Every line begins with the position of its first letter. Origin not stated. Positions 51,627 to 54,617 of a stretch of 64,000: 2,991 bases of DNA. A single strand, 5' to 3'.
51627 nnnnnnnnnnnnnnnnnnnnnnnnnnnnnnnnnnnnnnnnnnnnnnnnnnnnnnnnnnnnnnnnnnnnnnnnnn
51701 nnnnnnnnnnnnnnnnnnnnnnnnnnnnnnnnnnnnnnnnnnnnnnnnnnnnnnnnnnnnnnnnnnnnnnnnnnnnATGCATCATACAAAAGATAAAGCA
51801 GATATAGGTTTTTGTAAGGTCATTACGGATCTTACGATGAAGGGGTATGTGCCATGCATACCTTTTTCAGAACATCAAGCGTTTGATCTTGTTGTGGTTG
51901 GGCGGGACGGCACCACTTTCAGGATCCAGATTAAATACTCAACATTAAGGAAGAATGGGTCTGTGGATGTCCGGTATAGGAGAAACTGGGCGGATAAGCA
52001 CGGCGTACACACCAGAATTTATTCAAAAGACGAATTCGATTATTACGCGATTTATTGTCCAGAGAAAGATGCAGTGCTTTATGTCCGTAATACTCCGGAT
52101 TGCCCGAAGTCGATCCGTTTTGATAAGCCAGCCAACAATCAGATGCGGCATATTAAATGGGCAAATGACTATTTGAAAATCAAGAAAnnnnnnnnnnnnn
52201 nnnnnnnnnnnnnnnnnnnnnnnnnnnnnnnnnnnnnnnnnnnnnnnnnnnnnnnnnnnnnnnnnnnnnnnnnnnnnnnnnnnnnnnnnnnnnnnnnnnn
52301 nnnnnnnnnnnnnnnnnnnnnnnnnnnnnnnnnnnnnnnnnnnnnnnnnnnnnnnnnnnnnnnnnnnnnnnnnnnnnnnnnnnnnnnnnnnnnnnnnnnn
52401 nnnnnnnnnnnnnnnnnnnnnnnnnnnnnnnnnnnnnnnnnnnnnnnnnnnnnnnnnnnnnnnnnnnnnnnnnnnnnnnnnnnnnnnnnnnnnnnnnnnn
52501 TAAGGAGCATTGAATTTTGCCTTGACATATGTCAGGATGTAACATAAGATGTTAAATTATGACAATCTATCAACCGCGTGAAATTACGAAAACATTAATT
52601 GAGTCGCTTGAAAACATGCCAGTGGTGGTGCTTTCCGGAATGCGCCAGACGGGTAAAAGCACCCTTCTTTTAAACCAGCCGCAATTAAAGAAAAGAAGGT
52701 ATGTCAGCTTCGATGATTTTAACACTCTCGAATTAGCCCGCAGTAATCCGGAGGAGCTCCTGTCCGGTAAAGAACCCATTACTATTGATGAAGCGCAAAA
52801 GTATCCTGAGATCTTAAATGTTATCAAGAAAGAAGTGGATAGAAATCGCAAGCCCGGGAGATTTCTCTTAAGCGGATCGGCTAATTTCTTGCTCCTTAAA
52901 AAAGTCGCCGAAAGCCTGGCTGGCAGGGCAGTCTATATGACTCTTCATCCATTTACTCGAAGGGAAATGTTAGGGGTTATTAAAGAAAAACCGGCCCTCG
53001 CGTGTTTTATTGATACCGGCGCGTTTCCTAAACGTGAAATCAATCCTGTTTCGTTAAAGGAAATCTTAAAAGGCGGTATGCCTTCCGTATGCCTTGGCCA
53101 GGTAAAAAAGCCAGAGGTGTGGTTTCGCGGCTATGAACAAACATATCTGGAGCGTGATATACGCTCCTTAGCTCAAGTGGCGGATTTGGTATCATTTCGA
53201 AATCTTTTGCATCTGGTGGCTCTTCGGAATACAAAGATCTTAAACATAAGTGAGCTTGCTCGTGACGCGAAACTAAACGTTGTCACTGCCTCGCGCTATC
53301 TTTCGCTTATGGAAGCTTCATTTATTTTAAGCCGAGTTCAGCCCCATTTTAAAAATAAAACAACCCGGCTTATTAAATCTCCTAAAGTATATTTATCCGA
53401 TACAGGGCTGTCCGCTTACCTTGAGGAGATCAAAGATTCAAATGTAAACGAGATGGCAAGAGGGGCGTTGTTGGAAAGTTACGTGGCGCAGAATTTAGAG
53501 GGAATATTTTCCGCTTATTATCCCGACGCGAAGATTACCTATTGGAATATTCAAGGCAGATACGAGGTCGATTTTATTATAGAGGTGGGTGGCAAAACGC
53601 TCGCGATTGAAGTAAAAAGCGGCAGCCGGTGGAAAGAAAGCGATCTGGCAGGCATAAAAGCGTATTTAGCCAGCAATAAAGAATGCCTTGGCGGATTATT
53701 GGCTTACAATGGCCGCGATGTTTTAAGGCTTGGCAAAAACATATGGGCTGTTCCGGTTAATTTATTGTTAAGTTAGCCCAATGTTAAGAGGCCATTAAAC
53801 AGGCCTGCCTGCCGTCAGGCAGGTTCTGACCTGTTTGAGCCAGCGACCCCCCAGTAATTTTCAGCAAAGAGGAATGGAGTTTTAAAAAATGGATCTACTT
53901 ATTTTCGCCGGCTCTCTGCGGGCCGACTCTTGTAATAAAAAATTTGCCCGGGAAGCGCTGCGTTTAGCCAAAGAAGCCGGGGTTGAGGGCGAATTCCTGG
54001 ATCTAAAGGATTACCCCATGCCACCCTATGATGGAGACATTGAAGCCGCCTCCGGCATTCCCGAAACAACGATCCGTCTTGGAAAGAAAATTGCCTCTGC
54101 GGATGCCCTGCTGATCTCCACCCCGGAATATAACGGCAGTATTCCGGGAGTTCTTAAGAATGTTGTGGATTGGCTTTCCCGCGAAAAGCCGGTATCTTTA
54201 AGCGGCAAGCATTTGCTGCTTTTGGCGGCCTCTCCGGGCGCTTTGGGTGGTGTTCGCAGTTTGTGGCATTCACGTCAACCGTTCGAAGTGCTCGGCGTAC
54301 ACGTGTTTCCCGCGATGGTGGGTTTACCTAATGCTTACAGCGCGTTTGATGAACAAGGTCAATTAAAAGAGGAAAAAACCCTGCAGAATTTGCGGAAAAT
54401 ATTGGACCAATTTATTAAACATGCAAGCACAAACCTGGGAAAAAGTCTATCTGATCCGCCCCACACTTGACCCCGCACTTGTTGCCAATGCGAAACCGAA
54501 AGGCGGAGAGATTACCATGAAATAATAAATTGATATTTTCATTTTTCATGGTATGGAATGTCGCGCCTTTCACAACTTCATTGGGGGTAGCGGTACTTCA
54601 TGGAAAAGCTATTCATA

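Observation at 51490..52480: tRNA-Arg(UCU) split by an Azoarcus-like group I intron, with an adjacent free-standing PD-(D/E)xK ORF and tRNA-His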

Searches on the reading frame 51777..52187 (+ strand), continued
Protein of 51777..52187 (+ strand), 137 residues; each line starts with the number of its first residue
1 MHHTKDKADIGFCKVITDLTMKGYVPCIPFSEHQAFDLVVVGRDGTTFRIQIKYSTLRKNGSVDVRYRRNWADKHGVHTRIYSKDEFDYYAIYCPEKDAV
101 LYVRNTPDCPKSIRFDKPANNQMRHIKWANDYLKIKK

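Call 89: search_protein_families(library=phrogs, proteins=[window:51777-52187:+], max_evalue=0.01)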
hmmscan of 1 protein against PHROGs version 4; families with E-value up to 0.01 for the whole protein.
window:51777-52187:+ (137 aa): 1 family
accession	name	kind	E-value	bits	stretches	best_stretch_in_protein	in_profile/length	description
phrog_5018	-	unknown function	2.4e-13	51.4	1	1-133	1-126/134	-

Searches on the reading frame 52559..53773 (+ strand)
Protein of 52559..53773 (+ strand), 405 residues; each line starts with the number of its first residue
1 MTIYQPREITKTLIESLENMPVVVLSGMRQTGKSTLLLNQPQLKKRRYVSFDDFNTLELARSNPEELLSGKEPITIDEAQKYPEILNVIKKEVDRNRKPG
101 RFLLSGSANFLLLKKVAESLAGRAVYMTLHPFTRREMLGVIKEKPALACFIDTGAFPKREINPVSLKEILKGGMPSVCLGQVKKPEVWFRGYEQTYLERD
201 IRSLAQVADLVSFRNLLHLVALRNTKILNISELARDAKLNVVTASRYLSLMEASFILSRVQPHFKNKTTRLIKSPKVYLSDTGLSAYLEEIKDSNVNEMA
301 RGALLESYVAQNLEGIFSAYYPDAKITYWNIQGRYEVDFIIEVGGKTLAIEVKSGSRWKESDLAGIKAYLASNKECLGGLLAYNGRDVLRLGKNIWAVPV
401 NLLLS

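Call 90: search_protein_families(library=pfam, proteins=[window:52559-53773:+], max_evalue=0.0001)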
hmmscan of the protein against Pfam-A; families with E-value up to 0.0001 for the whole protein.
window:52559-53773:+ (405 aa): 2 families
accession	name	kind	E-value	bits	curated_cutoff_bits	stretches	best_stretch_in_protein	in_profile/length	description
PF13635.12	DUF4143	-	8.6e-37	126.8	28.1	1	198-355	1-160/160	Domain of unknown function (DUF4143)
PF13173.12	AAA_14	-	6.4e-26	91.3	27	1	21-138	3-129/129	AAA domain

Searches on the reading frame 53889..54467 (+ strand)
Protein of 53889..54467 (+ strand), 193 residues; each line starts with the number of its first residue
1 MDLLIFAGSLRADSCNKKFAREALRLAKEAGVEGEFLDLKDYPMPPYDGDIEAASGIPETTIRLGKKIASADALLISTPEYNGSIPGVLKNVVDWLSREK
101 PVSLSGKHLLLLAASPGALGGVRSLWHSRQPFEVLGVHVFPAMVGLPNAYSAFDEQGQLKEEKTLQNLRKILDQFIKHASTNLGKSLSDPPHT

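Call 90: search_protein_families(library=pfam, proteins=[window:53889-54467:+], max_evalue=0.0001)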
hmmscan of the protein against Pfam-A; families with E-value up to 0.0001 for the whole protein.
window:53889-54467:+ (193 aa): 2 families
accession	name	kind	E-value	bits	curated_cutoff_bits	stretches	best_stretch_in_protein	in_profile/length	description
PF03358.20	FMN_red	-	2.4e-41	141.3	24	1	1-149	1-150/152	NADPH-dependent FMN reductase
PF02525.22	Flavodoxin_2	-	7.4e-11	42.5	27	1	3-147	4-177/198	Flavodoxin-like fold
